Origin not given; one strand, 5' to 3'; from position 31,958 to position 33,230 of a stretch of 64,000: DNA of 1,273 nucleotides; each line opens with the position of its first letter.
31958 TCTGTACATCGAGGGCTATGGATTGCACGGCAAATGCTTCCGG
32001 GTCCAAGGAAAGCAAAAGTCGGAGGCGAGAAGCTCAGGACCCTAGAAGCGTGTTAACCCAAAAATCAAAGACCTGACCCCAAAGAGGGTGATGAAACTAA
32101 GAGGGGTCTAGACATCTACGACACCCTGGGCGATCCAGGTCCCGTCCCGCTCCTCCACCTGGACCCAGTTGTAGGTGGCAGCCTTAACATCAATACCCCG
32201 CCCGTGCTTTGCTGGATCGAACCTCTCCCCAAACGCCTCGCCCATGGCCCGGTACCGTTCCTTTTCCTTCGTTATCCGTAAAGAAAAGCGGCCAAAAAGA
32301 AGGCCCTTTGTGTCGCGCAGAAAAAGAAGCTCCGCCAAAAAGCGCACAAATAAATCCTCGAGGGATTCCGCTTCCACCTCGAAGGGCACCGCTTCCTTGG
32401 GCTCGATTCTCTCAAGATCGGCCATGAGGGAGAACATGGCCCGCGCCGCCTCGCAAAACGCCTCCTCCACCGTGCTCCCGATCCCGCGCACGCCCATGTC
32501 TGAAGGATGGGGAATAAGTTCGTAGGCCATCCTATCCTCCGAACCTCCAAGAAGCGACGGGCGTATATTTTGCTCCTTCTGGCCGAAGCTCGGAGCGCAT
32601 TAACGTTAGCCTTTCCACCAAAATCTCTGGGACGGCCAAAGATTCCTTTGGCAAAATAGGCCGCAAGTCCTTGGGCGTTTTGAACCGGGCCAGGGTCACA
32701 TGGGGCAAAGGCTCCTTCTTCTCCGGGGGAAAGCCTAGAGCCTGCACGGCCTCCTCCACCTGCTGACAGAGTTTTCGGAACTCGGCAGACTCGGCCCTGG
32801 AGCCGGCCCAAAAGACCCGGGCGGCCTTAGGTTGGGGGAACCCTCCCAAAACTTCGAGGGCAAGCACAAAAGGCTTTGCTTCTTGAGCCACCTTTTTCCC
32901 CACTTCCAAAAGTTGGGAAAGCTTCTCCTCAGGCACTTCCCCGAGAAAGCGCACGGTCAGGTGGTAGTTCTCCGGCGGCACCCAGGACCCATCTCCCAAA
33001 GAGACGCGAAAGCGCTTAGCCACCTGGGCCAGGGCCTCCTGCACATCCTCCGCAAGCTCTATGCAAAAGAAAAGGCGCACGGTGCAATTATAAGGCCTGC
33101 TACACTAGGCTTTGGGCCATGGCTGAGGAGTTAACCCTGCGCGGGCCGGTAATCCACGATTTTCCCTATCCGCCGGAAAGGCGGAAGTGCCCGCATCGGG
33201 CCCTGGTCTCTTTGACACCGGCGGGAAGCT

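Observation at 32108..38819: RtcB neighbourhood combining archease, ThpR, an uncharacterised radical-SAM enzyme and a Cdc48-like unfoldase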

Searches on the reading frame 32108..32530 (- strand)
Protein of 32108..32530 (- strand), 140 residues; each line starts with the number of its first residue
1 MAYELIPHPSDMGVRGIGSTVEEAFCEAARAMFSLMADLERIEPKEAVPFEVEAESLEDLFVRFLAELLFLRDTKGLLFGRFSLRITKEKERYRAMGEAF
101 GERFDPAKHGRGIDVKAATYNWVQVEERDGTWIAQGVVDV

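Call 3: search_protein_families(library=pfam, proteins=[window:32108-32530:-])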
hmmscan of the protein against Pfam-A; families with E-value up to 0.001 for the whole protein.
window:32108-32530:- (140 aa): 1 family
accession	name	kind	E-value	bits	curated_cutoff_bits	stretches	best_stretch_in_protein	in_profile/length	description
PF01951.21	Archease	-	1e-40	139.7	25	1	3-140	1-136/136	Archease protein family (MTH1598/TM1083)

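Call 4: search_protein_families(library=ncbifam, proteins=[window:32108-32530:-])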
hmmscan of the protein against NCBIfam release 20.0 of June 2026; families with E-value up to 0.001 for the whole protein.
window:32108-32530:- (140 aa): 1 family
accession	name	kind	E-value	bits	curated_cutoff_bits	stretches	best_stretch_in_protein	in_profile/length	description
NF001617.0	PRK00407.1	equivalog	4.2e-37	127.3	126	1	2-140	3-139/139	hypothetical protein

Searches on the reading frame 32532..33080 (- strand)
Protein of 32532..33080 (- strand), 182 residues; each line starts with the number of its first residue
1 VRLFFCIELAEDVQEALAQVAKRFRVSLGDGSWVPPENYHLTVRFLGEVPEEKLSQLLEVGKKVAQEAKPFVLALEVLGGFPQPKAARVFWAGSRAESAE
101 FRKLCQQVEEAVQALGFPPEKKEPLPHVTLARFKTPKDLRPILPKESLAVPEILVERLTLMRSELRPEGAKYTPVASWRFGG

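Call 3: search_protein_families(library=pfam, proteins=[window:32532-33080:-])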
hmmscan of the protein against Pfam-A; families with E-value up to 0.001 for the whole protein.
window:32532-33080:- (182 aa): 3 families
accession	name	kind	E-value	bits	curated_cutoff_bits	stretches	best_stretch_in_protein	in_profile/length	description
PF02834.22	LigT_PEase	-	1.3e-27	96.2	23.3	2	7-91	1-87/87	LigT like Phosphoesterase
PF13563.12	2_5_RNA_ligase2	-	5.8e-15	56.1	27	1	15-164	3-149/152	2'-5' RNA ligase superfamily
PF09749.15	HVSL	-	3.4e-05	23.8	26.8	1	32-135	82-193/242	Uncharacterised conserved protein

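Call 4: search_protein_families(library=ncbifam, proteins=[window:32532-33080:-])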
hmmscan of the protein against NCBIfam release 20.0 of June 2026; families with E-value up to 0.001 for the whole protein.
window:32532-33080:- (182 aa): 3 families
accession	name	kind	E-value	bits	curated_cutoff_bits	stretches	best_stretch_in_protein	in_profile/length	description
TIGR02258.1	2_5_ligase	equivalog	1e-42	146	65.7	1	1-179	1-179/180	RNA 2',3'-cyclic phosphodiesterase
NF011704.0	PRK15124.1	equivalog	6.6e-15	55.5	184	1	2-180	6-174/176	RNA 2',3'-cyclic phosphodiesterase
NF010223.0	PRK13679.1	equivalog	0.00065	19.6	129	1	34-148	31-136/170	hypothetical protein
